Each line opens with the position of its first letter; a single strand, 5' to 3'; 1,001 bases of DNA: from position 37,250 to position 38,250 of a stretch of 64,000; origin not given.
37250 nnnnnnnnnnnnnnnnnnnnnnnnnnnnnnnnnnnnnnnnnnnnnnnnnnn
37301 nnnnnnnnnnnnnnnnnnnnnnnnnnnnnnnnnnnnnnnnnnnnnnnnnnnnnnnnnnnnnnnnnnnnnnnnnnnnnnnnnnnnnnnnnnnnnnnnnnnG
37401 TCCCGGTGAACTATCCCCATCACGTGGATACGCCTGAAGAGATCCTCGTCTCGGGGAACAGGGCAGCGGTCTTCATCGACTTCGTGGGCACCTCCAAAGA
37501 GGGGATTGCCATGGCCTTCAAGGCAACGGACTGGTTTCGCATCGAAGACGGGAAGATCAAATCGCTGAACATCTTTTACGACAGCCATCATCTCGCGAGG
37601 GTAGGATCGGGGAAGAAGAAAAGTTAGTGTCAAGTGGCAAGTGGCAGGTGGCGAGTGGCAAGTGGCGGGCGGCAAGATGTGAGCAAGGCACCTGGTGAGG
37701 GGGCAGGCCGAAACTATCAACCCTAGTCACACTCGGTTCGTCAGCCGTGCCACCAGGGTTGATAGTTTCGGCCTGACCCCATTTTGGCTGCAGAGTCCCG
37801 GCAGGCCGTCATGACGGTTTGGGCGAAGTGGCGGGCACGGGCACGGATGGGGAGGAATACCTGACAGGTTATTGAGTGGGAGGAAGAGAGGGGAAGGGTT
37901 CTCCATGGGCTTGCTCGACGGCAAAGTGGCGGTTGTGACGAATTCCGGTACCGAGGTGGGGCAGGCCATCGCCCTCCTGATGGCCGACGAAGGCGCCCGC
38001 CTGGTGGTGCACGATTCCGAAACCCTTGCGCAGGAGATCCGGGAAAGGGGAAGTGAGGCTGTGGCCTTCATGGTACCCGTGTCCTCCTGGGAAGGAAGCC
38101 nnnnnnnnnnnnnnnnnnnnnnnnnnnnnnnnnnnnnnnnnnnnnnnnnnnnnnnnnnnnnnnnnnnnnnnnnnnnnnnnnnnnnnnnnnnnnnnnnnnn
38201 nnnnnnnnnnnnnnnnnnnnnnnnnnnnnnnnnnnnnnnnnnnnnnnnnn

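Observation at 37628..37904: Composite 277-bp intragenic-operon spacer: heptamer array + 21-bp perfect hairpin + hexamer array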

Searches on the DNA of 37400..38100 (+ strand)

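Call 3: search_rna_families(source=window, start=37400, end=38100, threshold=evalue, max_evalue=10, show_alignments=3)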
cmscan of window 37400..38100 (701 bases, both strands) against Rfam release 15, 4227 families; matches with E-value up to 10: 7.
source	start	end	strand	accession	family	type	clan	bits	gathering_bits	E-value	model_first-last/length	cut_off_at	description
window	37698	37782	-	RF00826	mir-55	Gene; miRNA;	-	25.9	53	0.0062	1-74/74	no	mir-55 microRNA precursor family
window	37700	37779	-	RF03560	mir-3926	Gene; miRNA;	-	25.5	82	0.027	1-63/63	no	mir-3926 microRNA precursor family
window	37703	37776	+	RF03599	MIR1883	Gene; miRNA;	-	24.4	128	0.067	1-118/118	no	MIR1883 microRNA precursor family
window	37699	37780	-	RF04119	MIR1858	Gene; miRNA;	-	23.7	137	0.14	61-143/197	no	MIR1858 microRNA precursor family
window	37699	37780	+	RF04119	MIR1858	Gene; miRNA;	-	20.8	137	0.61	56-148/197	no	MIR1858 microRNA precursor family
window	37695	37782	+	RF01023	mir-940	Gene; miRNA;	-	18.6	106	5.4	1-94/94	no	mir-940 microRNA precursor family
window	37739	37807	-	RF00223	IRES_Bip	Cis-reg; IRES;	-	7.8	40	4.8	1-263/263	no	bip internal ribosome entry site (IRES)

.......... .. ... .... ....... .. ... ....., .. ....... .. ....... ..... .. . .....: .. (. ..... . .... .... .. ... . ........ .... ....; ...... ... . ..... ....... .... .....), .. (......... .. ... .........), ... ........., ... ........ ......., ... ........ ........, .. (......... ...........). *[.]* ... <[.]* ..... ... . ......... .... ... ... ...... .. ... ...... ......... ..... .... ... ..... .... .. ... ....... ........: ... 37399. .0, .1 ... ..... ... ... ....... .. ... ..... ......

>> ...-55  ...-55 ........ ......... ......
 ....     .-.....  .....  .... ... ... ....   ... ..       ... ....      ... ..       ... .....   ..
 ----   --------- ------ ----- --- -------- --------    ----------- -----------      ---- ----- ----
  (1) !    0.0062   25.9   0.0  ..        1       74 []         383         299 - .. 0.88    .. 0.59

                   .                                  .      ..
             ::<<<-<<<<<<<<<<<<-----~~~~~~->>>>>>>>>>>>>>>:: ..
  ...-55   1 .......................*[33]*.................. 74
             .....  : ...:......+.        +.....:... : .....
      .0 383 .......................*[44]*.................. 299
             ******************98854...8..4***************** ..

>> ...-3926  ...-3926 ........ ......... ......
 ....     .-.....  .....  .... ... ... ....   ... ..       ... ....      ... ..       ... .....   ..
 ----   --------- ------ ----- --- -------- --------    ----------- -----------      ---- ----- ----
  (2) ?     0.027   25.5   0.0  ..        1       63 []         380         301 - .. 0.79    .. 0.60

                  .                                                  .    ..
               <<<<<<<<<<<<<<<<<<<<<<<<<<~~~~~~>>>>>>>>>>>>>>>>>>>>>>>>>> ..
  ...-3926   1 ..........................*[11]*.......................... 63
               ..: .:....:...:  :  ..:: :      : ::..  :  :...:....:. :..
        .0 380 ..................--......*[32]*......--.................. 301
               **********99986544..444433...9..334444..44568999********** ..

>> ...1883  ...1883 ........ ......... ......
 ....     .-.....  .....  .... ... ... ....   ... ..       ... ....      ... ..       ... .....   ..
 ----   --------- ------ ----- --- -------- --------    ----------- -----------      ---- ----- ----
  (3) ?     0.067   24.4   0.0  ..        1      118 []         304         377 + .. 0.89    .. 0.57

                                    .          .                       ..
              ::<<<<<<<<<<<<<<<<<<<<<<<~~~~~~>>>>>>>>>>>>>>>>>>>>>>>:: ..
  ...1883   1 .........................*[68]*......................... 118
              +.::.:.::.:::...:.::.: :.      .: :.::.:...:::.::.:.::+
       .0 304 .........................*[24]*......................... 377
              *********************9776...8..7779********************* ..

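Call 20: search_dna_similar(query=window:37628-37904:+, collection=plasmids, mode=distant, max_evalue=1)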
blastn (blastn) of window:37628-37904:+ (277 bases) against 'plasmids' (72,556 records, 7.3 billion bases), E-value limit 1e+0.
Records with a match: 14; places in all: 74; records where one place covers at least 80% of the query: 0.
Best place of each record, by identity: 95-99% 1; 90-95% 8; 80-90% 5.
By first word of the organism name: Klebsiella 10; Paracoccus 2; Mesorhizobium 1; Streptomyces 1.
By predicted mobility (MOB-suite, as given by PLSDB): conjugative 9; non-mobilizable 4; mobilizable 1.
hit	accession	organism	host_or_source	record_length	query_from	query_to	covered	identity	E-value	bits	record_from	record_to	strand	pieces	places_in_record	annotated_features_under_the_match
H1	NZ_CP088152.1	Mesorhizobium mediterraneum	Cicer arietinum L.,cell culture,radical ...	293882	1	51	18%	82.4%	5e-4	53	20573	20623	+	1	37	none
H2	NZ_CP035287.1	Paracoccus versutus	whole organism,soil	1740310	1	47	17%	83.0%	2e-3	50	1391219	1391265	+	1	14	none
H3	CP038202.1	Paracoccus ferrooxidans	single cell,bioreactor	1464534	1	47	17%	80.9%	7e-2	46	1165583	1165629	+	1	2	none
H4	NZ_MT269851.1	Klebsiella pneumoniae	-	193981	7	48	15%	88.1%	1e-4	55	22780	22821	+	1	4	none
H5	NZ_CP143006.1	Klebsiella pneumoniae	Homo sapiens,blood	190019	7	48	15%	88.1%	1e-4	55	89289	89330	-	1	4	none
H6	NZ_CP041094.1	Klebsiella pneumoniae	Swine,Rectal swab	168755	7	39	12%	93.9%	5e-4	52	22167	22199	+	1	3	none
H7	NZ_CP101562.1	Klebsiella pneumoniae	Homo sapiens,sputum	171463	7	39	12%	93.9%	5e-4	52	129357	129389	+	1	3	none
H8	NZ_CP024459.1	Klebsiella pneumoniae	Homo sapiens,sputum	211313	7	34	10%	92.9%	2e-1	43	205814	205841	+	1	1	none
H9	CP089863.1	Klebsiella pneumoniae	Homo sapiens,blood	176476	7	34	10%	92.9%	2e-1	43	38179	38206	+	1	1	none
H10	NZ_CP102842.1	Klebsiella pneumoniae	Homo sapiens,vaginal secretion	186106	7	34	10%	92.9%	2e-1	43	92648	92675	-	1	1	none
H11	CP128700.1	Klebsiella pneumoniae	Homo sapiens,blood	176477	7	34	10%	92.9%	2e-1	43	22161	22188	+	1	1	none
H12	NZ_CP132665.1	Klebsiella pneumoniae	Homo sapiens,respiratory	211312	7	34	10%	92.9%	2e-1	43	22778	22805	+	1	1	none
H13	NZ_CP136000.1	Klebsiella pneumoniae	other,Pig ear pet treat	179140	7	34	10%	92.9%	2e-1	43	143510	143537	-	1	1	none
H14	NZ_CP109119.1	Streptomyces sp. NBC_01766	-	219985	205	229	9%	96.0%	8e-1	42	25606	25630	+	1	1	hypothetical protein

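Call 21: get_annotated_region(hit=H1, flank=600)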
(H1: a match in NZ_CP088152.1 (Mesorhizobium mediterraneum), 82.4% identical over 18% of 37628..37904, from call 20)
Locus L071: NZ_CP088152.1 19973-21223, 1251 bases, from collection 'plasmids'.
description: Mesorhizobium mediterraneum strain R31 plasmid unnamed1, complete sequence
organism: Mesorhizobium mediterraneum (NCBI taxid 43617)
taxonomy: Bacteria; Pseudomonadota; Alphaproteobacteria; Hyphomicrobiales; Phyllobacteriaceae; Mesorhizobium; Mesorhizobium mediterraneum
host: -; source: Cicer arietinum L.,cell culture,radical nodules from chickpea plants; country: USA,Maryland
typing (MOB-suite, as given by PLSDB): mobilizable; relaxase MOBP
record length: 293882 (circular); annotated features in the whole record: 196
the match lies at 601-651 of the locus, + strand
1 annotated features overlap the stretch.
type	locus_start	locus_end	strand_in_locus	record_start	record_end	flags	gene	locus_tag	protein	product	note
CDS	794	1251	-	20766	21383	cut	istB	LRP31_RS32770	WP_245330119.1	IS21-like element helper ATPase IstB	-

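Call 22: get_annotated_region(hit=H4, flank=600)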
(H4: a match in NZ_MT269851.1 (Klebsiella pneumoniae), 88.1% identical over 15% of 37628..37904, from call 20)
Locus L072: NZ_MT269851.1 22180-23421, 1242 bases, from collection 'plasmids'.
description: Klebsiella pneumoniae strain BSI138 plasmid pBSI138_vf_res, complete sequence
organism: Klebsiella pneumoniae (NCBI taxid 573)
taxonomy: Bacteria; Pseudomonadota; Gammaproteobacteria; Enterobacterales; Enterobacteriaceae; Klebsiella; Klebsiella pneumoniae
host: -; source: -; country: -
typing (MOB-suite, as given by PLSDB): non-mobilizable; replicon IncFIB,IncFII,rep_cluster_2183; mating-pair formation MPF_F
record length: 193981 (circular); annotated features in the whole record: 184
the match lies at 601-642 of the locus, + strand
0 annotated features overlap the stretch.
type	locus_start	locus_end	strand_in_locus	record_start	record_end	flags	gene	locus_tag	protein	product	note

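Call 23: get_annotated_region(hit=H2, flank=600)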
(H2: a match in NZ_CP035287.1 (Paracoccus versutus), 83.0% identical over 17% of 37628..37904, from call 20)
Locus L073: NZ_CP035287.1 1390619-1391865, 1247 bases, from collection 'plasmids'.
description: Paracoccus versutus strain UW1 plasmid pTAV4, complete sequence
organism: Paracoccus versutus (NCBI taxid 34007)
taxonomy: Bacteria; Pseudomonadota; Alphaproteobacteria; Rhodobacterales; Paracoccaceae; Paracoccus; Paracoccus versutus
host: -; source: whole organism,soil; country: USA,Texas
typing (MOB-suite, as given by PLSDB): non-mobilizable; replicon rep_cluster_746; mating-pair formation MPF_T
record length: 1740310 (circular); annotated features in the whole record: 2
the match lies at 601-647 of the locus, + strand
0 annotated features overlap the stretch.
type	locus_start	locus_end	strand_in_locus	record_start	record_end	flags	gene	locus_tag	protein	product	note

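Call 78: search_dna_similar(query=window:37690-37790:+, collection=phages, mode=distant, max_evalue=1)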
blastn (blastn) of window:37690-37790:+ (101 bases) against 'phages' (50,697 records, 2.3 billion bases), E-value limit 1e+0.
No match.
